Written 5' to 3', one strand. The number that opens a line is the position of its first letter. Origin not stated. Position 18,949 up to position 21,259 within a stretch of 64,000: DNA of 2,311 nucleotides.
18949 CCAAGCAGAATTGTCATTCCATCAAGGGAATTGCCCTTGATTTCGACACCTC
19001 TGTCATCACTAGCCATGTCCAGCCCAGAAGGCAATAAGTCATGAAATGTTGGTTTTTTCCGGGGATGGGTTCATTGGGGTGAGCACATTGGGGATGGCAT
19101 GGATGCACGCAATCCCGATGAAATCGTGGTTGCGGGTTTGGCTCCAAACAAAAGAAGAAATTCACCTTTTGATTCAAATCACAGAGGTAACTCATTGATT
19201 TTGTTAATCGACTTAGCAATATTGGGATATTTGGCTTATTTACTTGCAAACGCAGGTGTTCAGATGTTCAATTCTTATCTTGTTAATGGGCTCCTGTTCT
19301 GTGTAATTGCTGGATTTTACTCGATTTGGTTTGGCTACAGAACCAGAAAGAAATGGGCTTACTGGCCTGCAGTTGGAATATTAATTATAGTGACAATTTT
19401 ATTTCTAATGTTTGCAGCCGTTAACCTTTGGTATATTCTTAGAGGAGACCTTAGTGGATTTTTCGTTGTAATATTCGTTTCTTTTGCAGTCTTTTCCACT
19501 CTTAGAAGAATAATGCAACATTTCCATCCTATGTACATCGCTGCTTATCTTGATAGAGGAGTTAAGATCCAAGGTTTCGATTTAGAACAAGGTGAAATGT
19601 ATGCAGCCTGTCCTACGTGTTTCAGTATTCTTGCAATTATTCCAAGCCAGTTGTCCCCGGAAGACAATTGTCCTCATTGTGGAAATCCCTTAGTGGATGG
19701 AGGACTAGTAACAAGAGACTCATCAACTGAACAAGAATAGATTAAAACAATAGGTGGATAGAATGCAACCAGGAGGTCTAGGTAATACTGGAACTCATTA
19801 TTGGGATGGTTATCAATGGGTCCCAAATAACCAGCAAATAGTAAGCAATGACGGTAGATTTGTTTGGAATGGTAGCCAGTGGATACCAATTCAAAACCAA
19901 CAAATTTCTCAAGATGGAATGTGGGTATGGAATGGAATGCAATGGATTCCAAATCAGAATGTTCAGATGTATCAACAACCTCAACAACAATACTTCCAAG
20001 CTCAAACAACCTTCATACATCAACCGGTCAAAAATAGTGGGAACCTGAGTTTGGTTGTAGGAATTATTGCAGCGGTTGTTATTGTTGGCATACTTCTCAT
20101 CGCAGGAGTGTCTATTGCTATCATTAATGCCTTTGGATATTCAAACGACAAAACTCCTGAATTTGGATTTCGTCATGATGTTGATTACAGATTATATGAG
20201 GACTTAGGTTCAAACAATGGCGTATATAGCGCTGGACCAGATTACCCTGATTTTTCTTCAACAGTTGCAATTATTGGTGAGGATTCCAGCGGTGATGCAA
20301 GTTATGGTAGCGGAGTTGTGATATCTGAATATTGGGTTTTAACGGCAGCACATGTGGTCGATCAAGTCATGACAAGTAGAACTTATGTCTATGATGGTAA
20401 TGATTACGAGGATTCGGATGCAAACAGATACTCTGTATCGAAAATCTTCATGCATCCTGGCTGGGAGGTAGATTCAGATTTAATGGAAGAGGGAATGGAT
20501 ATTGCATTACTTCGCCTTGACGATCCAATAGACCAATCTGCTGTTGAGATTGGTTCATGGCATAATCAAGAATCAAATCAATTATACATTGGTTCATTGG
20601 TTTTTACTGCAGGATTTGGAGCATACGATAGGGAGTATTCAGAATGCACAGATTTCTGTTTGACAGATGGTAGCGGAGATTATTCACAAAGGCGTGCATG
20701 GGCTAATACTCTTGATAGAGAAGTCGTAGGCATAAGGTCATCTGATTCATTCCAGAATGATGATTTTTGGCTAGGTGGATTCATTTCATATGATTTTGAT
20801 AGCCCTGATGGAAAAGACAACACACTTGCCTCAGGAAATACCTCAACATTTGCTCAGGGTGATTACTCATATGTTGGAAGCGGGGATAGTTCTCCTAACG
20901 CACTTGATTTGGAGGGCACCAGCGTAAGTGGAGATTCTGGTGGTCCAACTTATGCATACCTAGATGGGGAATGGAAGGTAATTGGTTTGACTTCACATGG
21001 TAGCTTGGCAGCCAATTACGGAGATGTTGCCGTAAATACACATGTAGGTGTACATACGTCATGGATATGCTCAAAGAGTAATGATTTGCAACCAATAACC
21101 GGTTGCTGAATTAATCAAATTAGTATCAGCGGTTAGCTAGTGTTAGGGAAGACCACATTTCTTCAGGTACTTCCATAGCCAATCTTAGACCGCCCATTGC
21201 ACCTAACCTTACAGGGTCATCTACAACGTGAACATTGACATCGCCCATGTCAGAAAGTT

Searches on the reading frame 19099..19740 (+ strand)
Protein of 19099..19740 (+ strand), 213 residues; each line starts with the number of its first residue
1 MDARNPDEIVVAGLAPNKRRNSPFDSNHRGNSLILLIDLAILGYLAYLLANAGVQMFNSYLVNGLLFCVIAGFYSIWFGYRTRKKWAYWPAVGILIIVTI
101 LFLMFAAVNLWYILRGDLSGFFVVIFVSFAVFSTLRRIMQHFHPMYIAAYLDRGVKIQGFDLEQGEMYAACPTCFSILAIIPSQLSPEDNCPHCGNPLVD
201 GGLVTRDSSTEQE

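Call 7: search_protein_families(library=pfam, proteins=[window:19099-19740:+], max_evalue=0.01)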
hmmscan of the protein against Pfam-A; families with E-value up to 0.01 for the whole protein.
window:19099-19740:+ (213 aa): 1 family
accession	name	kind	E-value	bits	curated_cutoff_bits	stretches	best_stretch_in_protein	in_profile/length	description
PF13789.11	DUF4181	-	0.00048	21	25.4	0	96-141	36-81/108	Domain of unknown function (DUF4181)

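Call 8: search_protein_families(library=ncbifam, proteins=[window:19099-19740:+], max_evalue=0.01)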
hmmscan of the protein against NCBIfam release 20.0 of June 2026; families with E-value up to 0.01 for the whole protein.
window:19099-19740:+ (213 aa): 0 families

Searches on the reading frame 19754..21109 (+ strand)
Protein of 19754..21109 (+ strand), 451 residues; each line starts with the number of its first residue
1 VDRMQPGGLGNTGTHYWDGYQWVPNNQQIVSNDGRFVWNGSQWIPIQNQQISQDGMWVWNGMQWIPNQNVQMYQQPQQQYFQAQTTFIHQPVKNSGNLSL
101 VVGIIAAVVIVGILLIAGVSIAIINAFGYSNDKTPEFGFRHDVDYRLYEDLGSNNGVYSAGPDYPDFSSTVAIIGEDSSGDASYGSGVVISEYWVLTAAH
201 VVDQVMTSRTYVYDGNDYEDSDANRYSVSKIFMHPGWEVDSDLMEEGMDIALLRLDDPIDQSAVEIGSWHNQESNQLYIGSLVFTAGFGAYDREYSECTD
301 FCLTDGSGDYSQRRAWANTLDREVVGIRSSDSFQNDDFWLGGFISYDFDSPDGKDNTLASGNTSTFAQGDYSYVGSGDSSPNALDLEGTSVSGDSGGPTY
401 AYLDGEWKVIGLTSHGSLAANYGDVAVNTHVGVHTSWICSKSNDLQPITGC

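Call 7: search_protein_families(library=pfam, proteins=[window:19754-21109:+], max_evalue=0.01)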
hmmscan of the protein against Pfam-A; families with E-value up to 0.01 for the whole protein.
window:19754-21109:+ (451 aa): 2 families
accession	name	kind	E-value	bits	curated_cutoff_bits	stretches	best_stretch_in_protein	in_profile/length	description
PF00089.32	Trypsin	-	7.8e-18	65.5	20.6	1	185-292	27-131/220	Trypsin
PF13365.12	Trypsin_2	-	2.4e-10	41.8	27.6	1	185-411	1-143/144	Trypsin-like peptidase domain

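Call 8: search_protein_families(library=ncbifam, proteins=[window:19754-21109:+], max_evalue=0.01)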
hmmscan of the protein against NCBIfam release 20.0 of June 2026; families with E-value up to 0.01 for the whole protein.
window:19754-21109:+ (451 aa): 2 families
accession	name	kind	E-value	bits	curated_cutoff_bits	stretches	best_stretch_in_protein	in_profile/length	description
TIGR02037.1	degP_htrA_DO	subfamily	0.0027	16.7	416.2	0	179-218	56-96/434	Do family serine endopeptidase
NF033740.0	MarP_fam_protase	equivalog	0.0049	15.9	250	1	169-215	196-243/390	MarP family serine protease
